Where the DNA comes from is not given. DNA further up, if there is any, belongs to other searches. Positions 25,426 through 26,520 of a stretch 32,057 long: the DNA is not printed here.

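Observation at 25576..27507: HpcH/HpaI-type aldolase adjacent to a divergent 3-dehydroquinate-synthase-like enzyme inside a glycan operon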

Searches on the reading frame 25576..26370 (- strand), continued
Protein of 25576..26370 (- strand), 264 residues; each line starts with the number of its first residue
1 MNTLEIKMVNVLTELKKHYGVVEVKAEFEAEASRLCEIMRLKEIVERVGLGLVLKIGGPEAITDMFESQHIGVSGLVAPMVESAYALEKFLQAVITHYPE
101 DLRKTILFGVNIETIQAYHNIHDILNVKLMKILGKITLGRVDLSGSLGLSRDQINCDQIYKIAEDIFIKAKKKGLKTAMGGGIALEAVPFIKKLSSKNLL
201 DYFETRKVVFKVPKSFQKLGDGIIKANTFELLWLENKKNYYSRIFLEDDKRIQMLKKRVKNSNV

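Call 44: find_homologous_proteins(query=L050:4991-5764:+)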
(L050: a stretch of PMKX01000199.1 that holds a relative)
Query L050:4991-5764:+ (258 aa): 5753 proteins with E <= 0.001 among 7370 candidates; the best 120 are listed.
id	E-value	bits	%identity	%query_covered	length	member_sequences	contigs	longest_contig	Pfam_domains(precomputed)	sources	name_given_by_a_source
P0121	3.2e-162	556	100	100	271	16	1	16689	PF03328.21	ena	-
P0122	4.8e-139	480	86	100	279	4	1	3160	PF03328.21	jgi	jgi:4-hydroxy-2-oxoheptanedioate aldolase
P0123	1.5e-134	465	82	100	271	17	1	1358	PF03328.21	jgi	jgi:4-hydroxy-2-oxoheptanedioate aldolase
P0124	1.5e-133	462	81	100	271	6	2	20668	PF03328.21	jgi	jgi:4-hydroxy-2-oxoheptanedioate aldolase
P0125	3.6e-130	451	80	100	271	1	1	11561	PF03328.21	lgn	-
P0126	5.2e-125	434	76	100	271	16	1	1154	PF03328.21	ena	-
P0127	5.9e-125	434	77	100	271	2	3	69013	PF03328.21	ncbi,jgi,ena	jgi:hypothetical protein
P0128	1.7e-124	432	74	100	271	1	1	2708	PF03328.21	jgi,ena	-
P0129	4.7e-124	431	77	100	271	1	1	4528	PF03328.21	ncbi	-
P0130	6.8e-124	430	73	100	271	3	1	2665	PF03328.21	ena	-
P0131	1.2e-123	429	76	100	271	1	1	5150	PF03328.21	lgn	-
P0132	2.6e-123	428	79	100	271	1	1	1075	PF03328.21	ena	-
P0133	1.9e-122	426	72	100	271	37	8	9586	PF03328.21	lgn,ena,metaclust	metaclust:\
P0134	2.4e-122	425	75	100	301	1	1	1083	PF03328.21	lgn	-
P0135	3.2e-122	425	75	100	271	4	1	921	PF03328.21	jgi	jgi:4-hydroxy-2-oxoheptanedioate aldolase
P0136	6.6e-122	424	75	100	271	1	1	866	PF03328.21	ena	-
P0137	7.3e-122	424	75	100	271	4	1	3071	PF03328.21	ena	-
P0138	1.6e-121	422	72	100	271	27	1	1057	PF03328.21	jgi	-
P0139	2.1e-121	422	75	100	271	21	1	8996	PF03328.21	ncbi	-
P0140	3.2e-121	422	76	100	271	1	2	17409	PF03328.21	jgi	jgi:4-hydroxy-2-oxoheptanedioate aldolase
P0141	3.6e-121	421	73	100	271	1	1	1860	PF03328.21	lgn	-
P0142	4.1e-121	421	72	100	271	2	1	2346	PF03328.21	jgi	jgi:4-hydroxy-2-oxoheptanedioate aldolase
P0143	5.8e-121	421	72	100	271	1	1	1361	PF03328.21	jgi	-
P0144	1.5e-120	419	72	100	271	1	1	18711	PF03328.21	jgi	jgi:4-hydroxy-2-oxoheptanedioate aldolase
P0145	1.8e-120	419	72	100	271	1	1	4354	PF03328.21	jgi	-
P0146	1.9e-120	419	71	100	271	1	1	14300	PF03328.21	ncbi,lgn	-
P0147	2.8e-120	418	74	100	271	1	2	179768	PF03328.21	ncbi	-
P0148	3.4e-120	418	73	100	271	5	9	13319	PF03328.21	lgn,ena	-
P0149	4.5e-120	418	75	100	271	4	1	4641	PF03328.21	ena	-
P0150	9.3e-120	417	72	100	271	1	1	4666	PF03328.21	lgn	-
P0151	1.7e-119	416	75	100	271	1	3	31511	PF03328.21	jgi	-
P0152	4.5e-119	415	72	100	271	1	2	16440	PF03328.21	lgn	-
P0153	5.3e-119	414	71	100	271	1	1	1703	PF03328.21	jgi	jgi:4-hydroxy-2-oxoheptanedioate aldolase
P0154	6.2e-119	414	73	100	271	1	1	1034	PF03328.21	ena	-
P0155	6.7e-119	414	71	100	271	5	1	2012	PF03328.21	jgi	jgi:hypothetical protein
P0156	1.5e-118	413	72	100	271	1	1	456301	PF03328.21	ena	-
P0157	1.6e-118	413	74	100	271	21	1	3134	PF03328.21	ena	-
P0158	1.6e-118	413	74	100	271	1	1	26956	PF03328.21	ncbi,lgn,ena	-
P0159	1.8e-118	413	74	100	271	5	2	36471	PF03328.21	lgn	-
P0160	4.1e-118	411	73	100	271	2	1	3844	PF03328.21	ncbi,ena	-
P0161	4.2e-118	411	71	100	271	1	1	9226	PF03328.21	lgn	-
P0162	4.9e-118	411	71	100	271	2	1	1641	PF03328.21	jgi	jgi:hypothetical protein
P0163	5.9e-118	411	73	100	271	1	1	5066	PF03328.21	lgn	-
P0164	1.1e-117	410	74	97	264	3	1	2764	PF03328.21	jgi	-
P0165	1.5e-117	410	71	100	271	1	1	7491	PF03328.21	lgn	-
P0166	1.5e-117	410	71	100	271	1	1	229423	PF03328.21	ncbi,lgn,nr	ncbi:citrate lyase beta subunit [Candidatus Saganbacteria bacterium]|nr:citrate lyase beta subunit [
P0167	1.6e-117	409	74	100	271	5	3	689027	PF03328.21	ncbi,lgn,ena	-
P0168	1.7e-117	409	71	100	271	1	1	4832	PF03328.21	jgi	jgi:4-hydroxy-2-oxoheptanedioate aldolase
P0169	1.8e-117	409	72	100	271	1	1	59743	PF03328.21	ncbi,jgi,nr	ncbi:MAG: citrate lyase beta subunit [Actinobacteria bacterium]|nr:MAG: citrate lyase beta subunit [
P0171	2.3e-117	409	72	100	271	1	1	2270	PF03328.21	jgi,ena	-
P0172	3.3e-117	408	72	100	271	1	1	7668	PF03328.21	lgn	-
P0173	3.5e-117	408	72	100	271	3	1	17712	PF03328.21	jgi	jgi:4-hydroxy-2-oxoheptanedioate aldolase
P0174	3.5e-117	408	72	100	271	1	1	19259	PF03328.21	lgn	-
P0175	3.7e-117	408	72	100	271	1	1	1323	PF03328.21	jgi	-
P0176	4.7e-117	408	73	100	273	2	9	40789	PF03328.21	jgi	jgi:4-hydroxy-2-oxoheptanedioate aldolase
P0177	6.0e-117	408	71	100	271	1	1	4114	PF03328.21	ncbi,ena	-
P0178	6.4e-117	407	73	100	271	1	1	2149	PF03328.21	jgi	jgi:4-hydroxy-2-oxoheptanedioate aldolase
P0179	7.1e-117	407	71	100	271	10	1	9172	PF03328.21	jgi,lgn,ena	-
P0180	1.2e-116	406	72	100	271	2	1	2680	PF03328.21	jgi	jgi:4-hydroxy-2-oxoheptanedioate aldolase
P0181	1.3e-116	406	72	100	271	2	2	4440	PF03328.21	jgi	jgi:4-hydroxy-2-oxoheptanedioate aldolase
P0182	1.3e-116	406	72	100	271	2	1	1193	PF03328.21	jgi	-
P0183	1.4e-116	406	71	100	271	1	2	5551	PF03328.21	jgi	jgi:4-hydroxy-2-oxoheptanedioate aldolase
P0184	1.7e-116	406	71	100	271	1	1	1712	PF03328.21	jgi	jgi:4-hydroxy-2-oxoheptanedioate aldolase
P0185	2.3e-116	406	72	100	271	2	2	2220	PF03328.21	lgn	-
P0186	2.3e-116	406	72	100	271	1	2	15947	PF03328.21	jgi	jgi:4-hydroxy-2-oxoheptanedioate aldolase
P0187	2.5e-116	405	75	97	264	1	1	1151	PF03328.21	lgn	-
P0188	3.3e-116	405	72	100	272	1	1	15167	PF03328.21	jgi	jgi:hypothetical protein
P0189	4.0e-116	405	72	100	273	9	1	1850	PF03328.21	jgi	jgi:4-hydroxy-2-oxoheptanedioate aldolase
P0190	4.0e-116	405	70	100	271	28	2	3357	PF03328.21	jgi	-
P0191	4.6e-116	405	71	100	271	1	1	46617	PF03328.21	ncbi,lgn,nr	ncbi:MAG: aldolase/citrate lyase family protein [Anaerolineaceae bacterium]|nr:aldolase/citrate lyas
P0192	4.8e-116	405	69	100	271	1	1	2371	PF03328.21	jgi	jgi:4-hydroxy-2-oxoheptanedioate aldolase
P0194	5.0e-116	405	71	100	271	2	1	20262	PF03328.21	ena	-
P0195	7.0e-116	404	72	100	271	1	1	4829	PF03328.21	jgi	jgi:4-hydroxy-2-oxoheptanedioate aldolase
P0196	7.1e-116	404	71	100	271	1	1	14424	PF03328.21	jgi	jgi:4-hydroxy-2-oxoheptanedioate aldolase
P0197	7.2e-116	404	72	100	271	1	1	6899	PF03328.21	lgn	-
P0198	7.2e-116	404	73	100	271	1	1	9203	PF03328.21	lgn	-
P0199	7.8e-116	404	71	100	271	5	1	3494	PF03328.21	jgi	jgi:4-hydroxy-2-oxoheptanedioate aldolase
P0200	8.0e-116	404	72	100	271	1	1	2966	PF03328.21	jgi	jgi:4-hydroxy-2-oxoheptanedioate aldolase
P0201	1.1e-115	403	72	100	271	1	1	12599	PF03328.21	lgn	-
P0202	1.1e-115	403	70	100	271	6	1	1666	PF03328.21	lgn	-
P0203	1.1e-115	403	69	100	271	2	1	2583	PF03328.21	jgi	jgi:4-hydroxy-2-oxoheptanedioate aldolase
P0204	1.3e-115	403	69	100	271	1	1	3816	PF03328.21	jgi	jgi:hypothetical protein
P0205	1.3e-115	403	72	100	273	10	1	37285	PF03328.21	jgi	jgi:4-hydroxy-2-oxoheptanedioate aldolase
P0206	1.5e-115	403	71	100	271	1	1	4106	PF03328.21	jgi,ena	-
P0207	2.3e-115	402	71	100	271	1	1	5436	PF03328.21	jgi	jgi:4-hydroxy-2-oxoheptanedioate aldolase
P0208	2.3e-115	402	71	100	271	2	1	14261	PF03328.21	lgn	-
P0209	2.4e-115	402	72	100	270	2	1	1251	PF03328.21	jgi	jgi:4-hydroxy-2-oxoheptanedioate aldolase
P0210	2.8e-115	402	69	100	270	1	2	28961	PF03328.21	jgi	jgi:4-hydroxy-2-oxoheptanedioate aldolase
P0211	3.4e-115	402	70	100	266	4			PF03328.21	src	-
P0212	3.5e-115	402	69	100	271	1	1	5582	PF03328.21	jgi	jgi:4-hydroxy-2-oxoheptanedioate aldolase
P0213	4.0e-115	402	70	100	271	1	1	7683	PF03328.21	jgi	jgi:4-hydroxy-2-oxoheptanedioate aldolase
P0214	4.7e-115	401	69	100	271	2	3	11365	PF03328.21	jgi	-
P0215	5.2e-115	401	71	100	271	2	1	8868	PF03328.21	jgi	jgi:4-hydroxy-2-oxoheptanedioate aldolase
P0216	5.3e-115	401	71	100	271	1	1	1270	PF03328.21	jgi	jgi:4-hydroxy-2-oxoheptanedioate aldolase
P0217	6.3e-115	401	70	100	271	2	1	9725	PF03328.21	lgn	-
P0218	8.1e-115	401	72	100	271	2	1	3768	PF03328.21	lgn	-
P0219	8.5e-115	400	70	100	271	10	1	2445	PF03328.21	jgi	jgi:hypothetical protein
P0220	8.5e-115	400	70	100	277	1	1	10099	PF03328.21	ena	-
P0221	9.7e-115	400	71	100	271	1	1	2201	PF03328.21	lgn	-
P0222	1.3e-114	400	71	100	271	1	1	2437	PF03328.21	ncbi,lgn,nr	ncbi:MAG TPA: aldolase/citrate lyase family protein [Thermodesulfovibrionales bacterium]|nr:aldolase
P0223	1.3e-114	400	70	100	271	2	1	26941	PF03328.21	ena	-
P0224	1.4e-114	400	72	100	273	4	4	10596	PF03328.21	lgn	-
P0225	1.5e-114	400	70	100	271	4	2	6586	PF03328.21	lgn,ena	-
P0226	1.6e-114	400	73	100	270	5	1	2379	PF03328.21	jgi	-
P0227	1.7e-114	399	71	100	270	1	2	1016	PF03328.21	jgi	jgi:4-hydroxy-2-oxoheptanedioate aldolase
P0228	1.8e-114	399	70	100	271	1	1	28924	PF03328.21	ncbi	-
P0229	1.9e-114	399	69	100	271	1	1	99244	PF03328.21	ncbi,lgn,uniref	ncbi:aldolase/citrate lyase family protein [Paenibacillus sp. GCM10027626]|uniref:aldolase/citrate l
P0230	2.1e-114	399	69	100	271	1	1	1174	PF03328.21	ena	-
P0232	2.6e-114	399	73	97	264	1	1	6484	PF03328.21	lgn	-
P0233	4.3e-114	398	69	100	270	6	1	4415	PF03328.21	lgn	-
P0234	4.4e-114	398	70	100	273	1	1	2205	PF03328.21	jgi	-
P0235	4.6e-114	398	69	100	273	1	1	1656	PF03328.21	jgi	jgi:4-hydroxy-2-oxoheptanedioate aldolase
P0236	5.6e-114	398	71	100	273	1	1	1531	PF03328.21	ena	-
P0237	5.9e-114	398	70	100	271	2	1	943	PF03328.21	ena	-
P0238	6.5e-114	398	68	100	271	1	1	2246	PF03328.21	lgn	-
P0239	6.5e-114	398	70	100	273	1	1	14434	PF03328.21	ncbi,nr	ncbi:MAG: aldolase/citrate lyase family protein [Actinobacteria bacterium]|nr:aldolase/citrate lyase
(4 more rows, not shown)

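Call 57: search_protein_families(library=ncbifam, proteins=[L029:11472-12518:+, L029:10001-10816:+, L029:10813-11481:+, L029:7311-8192:+, L029:8182-9987:+, L041:10824-11477:+, L060:10785-11459:+, L001:7376-8242:+], max_evalue=1e-10)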
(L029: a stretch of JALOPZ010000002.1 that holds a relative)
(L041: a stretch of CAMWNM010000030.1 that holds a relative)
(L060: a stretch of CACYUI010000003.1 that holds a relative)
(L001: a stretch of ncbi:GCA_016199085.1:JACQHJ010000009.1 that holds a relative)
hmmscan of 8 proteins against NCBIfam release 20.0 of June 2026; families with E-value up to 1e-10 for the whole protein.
L029:11472-12518:+ (348 aa): 5 families
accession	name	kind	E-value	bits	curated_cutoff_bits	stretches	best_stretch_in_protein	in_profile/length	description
TIGR04425.1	P_lya_rel_AroB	hypoth_equivalog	1.3e-110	369.7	400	1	8-343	1-340/348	AroB-related putative sugar phosphate phospholyase (cyclizing)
TIGR01357.1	aroB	equivalog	2.6e-73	247.2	305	1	54-340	51-339/344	3-dehydroquinate synthase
NF004852.0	PRK06203.1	equivalog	2.1e-45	155.3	333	1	55-335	90-379/407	3-dehydroquinate synthase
NF010556.0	PRK13951.1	equivalog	3.2e-41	141.7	560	1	57-328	209-476/492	bifunctional shikimate kinase AroK/3-dehydroquinate synthase AroB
NF010627.0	PRK14021.1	equivalog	1.8e-37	129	565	1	57-339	241-531/542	bifunctional shikimate kinase/3-dehydroquinate synthase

L029:10001-10816:+ (271 aa): 0 families

L029:10813-11481:+ (222 aa): 198 families (the best 25 are shown)
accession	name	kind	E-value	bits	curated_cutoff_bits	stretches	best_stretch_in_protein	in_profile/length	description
NF004197.0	PRK05653.1-1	equivalog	1.8e-51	175.2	332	1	36-220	61-247/249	3-oxoacyl-ACP reductase FabG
TIGR01830.1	3oxo_ACP_reduc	equivalog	1e-49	169.5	297.75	1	38-218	55-237/239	3-oxoacyl-[acyl-carrier-protein] reductase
NF005559.1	PRK07231.1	subfamily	2.9e-49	167.8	215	1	53-220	77-248/249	glucose 1-dehydrogenase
NF009466.0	PRK12826.1-2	subfamily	6.5e-49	166.6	222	1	3-221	3-246/248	3-oxoacyl-ACP reductase FabG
NF047420.2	EF_P_mod_YmfI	equivalog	3.7e-48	164.3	238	1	36-219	54-235/236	elongation factor P 5-aminopentanone reductase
TIGR01963.1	PHB_DH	subfamily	2.2e-46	158.2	307.05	1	34-222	53-255/255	3-hydroxybutyrate dehydrogenase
NF009468.0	PRK12826.1-4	equivalog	3.1e-46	158.1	318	1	38-219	63-247/256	SDR family oxidoreductase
NF004198.0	PRK05653.1-3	equivalog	3.9e-45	154.2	296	1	51-219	79-246/248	3-oxoacyl-ACP reductase FabG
NF009093.0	PRK12429.1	subfamily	1.7e-44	152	258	1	36-222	59-259/259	3-hydroxybutyrate dehydrogenase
NF009464.0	PRK12824.1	subfamily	4.8e-44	150.9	269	1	48-219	72-242/245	3-oxoacyl-ACP reductase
NF005067.0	PRK06484.1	equivalog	5.9e-43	147.2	713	1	37-221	61-253/524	short chain dehydrogenase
NF004778.0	PRK06124.1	equivalog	1.3e-42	146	303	1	43-221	72-254/256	SDR family oxidoreductase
NF004200.0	PRK05653.1-5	equivalog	1.5e-42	145.8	273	1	44-218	65-240/242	3-oxoacyl-ACP reductase FabG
TIGR01829.1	AcAcCoA_reduct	subfamily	2e-42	145.5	302.1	1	51-219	73-240/242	acetoacetyl-CoA reductase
NF006693.0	PRK09242.1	equivalog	7.1e-42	143.3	328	1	43-220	76-254/258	SDR family oxidoreductase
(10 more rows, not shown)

L029:7311-8192:+ (293 aa): 5 families
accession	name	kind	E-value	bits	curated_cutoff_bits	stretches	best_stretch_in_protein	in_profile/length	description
TIGR02197.1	heptose_epim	equivalog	8.5e-14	51.4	274.6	1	4-277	1-313/316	ADP-glyceromanno-heptose 6-epimerase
TIGR01181.1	dTDP_gluc_dehyt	equivalog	1.3e-13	50.8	365.1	0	37-282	59-316/321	dTDP-glucose 4,6-dehydratase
TIGR01179.1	galE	equivalog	1.1e-12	47.5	262.3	0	34-160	53-185/332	UDP-glucose 4-epimerase GalE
TIGR01214.1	rmlD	equivalog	1.5e-11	43.9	224.05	1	3-231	1-227/285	dTDP-4-dehydrorhamnose reductase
NF047922.1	GDPFucSynFcl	equivalog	3.7e-11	43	500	0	2-115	3-120/308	GDP-L-fucose synthase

L029:8182-9987:+ (601 aa): 52 families (the best 25 are shown)
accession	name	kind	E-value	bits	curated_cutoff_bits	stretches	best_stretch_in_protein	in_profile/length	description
TIGR00118.1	acolac_lg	equivalog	8.1e-112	374.5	538.35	1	10-561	5-542/557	biosynthetic-type acetolactate synthase large subunit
NF006016.1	PRK08155.1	equivalog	1.5e-103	347.1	870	1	12-555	9-534/554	acetolactate synthase large subunit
NF004710.0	PRK06048.1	equivalog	1.4e-102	344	976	1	5-555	7-539/561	acetolactate synthase large subunit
NF006524.0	PRK08978.1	equivalog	1.5e-99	333.8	738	1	10-552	5-523/548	acetolactate synthase 2 catalytic subunit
NF004919.0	PRK06276.1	equivalog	2.7e-96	323.2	866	1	10-551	5-536/582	acetolactate synthase large subunit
NF005228.0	PRK06725.1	equivalog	4.1e-96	322.4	991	1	5-552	15-544/571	acetolactate synthase large subunit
NF005651.0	PRK07418.1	subfamily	4e-95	319.3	942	1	5-558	18-564/617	acetolactate synthase large subunit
NF005824.0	PRK07710.1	equivalog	8.2e-95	318.3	976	1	10-562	21-557/573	acetolactate synthase large subunit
NF005860.0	PRK07789.1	equivalog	1.1e-93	314.6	881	1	5-561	33-586/615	acetolactate synthase large subunit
NF005584.0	PRK07282.1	equivalog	1.2e-92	311.3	970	1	9-563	13-550/566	acetolactate synthase large subunit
NF005058.0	PRK06466.1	equivalog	4.2e-89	299.5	951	1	9-545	7-538/574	acetolactate synthase 3 large subunit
NF006581.0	PRK09107.1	equivalog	4.8e-86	289.3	974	1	4-557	9-557/595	acetolactate synthase 3 large subunit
NF006319.0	PRK08527.1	equivalog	9.4e-85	285.1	905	1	5-543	3-528/565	acetolactate synthase large subunit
NF006052.0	PRK08199.1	subfamily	1.2e-82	278.1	539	1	11-552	13-536/559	thiamine pyrophosphate protein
NF006525.0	PRK08979.1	equivalog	1.2e-81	274.9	1084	1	10-543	8-534/572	acetolactate synthase 3 large subunit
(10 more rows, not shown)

L041:10824-11477:+ (217 aa): 10 families
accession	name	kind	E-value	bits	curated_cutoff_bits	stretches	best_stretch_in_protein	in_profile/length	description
NF009695.0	PRK13222.1-2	equivalog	1.9e-28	99.5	225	1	11-213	5-215/226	phosphoglycolate phosphatase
TIGR01449.2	PGP_bact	equivalog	2.8e-25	89.1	180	1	16-212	2-205/213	phosphoglycolate phosphatase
NF009696.0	PRK13222.1-3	equivalog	7.9e-20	71.5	359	1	11-211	2-207/223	N-acetylmuramic acid 6-phosphate phosphatase MupP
TIGR02253.1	CTE7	subfamily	1.8e-17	63.8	169.75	1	12-193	2-196/221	TIGR02253 family HAD-type hydrolase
NF009804.0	PRK13288.1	equivalog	5.7e-17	61.9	218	1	13-212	4-202/215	pyrophosphatase PpaX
NF009697.0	PRK13222.1-4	equivalog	2.3e-15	56.6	327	1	9-217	4-219/232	phosphoglycolate phosphatase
NF009698.0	PRK13223.1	equivalog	1.1e-14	54.2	466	1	15-213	16-222/272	phosphoglycolate phosphatase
NF009694.0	PRK13222.1-1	equivalog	3e-14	52.9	415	1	71-213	90-232/252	phosphoglycolate phosphatase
NF009700.0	PRK13226.1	equivalog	1.1e-13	51.5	342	1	13-199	13-202/229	phosphoglycolate phosphatase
TIGR01454.1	AHBA_synth_RP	hypoth_equivalog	1.8e-13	50.6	246.65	1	16-198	2-181/205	AHBA synthesis associated protein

L060:10785-11459:+ (224 aa): 12 families
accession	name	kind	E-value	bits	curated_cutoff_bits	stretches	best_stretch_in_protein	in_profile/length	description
NF009695.0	PRK13222.1-2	equivalog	3.7e-30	105.1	225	1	10-223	5-222/226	phosphoglycolate phosphatase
NF009804.0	PRK13288.1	equivalog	6.9e-27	94.3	218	1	14-219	6-206/215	pyrophosphatase PpaX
TIGR01449.2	PGP_bact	equivalog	1.2e-22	80.5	180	1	15-222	2-212/213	phosphoglycolate phosphatase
NF009697.0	PRK13222.1-4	equivalog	1.4e-15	57.2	327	1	10-200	6-199/232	phosphoglycolate phosphatase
NF009700.0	PRK13226.1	equivalog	7.2e-15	55.3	342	1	14-221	15-222/229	phosphoglycolate phosphatase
TIGR01454.1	AHBA_synth_RP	hypoth_equivalog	1.6e-14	54.1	246.65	1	94-216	74-196/205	AHBA synthesis associated protein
NF009698.0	PRK13223.1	equivalog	5.3e-14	52.1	466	1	15-221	17-224/272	phosphoglycolate phosphatase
NF005213.0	PRK06698.1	equivalog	1.4e-12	47.1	768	1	11-201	241-433/459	bifunctional 5'-methylthioadenosine/S-adenosylhomocysteine nucleosidase/phosphatase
NF009696.0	PRK13222.1-3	equivalog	2.1e-12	47.2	359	1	12-223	4-216/223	N-acetylmuramic acid 6-phosphate phosphatase MupP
NF052576.1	PymNtasePynAStpc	equivalog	8.9e-12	45.1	350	0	95-223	99-227/229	pyrimidine 5'-nucleotidase PynA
TIGR03351.1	PhnX-like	hypoth_equivalog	2.2e-11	44.2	218.9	1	15-223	5-219/220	phosphonatase-like hydrolase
NF009694.0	PRK13222.1-1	equivalog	4.2e-11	42.6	415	0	68-199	84-215/252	phosphoglycolate phosphatase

L001:7376-8242:+ (288 aa): 7 families
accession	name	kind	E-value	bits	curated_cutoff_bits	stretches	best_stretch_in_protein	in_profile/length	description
TIGR00875.1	fsa_talC_mipB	equivalog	1.2e-35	122.9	245.95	1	9-228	2-191/213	fructose-6-phosphate aldolase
TIGR02134.1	transald_staph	equivalog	4.3e-21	75.7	281.95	1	4-233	2-210/236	transaldolase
NF009296.0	PRK12653.1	subfamily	1.2e-19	71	306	1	10-226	3-191/220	fructose-6-phosphate aldolase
TIGR00874.1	talAB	equivalog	1.1e-14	54.5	396.2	1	8-284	10-307/317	transaldolase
NF003026.0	PRK03903.1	equivalog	5e-14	52.2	344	1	28-282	28-315/323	transaldolase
NF009299.0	PRK12656.1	equivalog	3.7e-11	43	214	0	58-226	33-193/222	fructose-6-phosphate aldolase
NF009001.0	PRK12346.1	subfamily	7.2e-11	42.2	439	0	67-233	79-255/316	transaldolase A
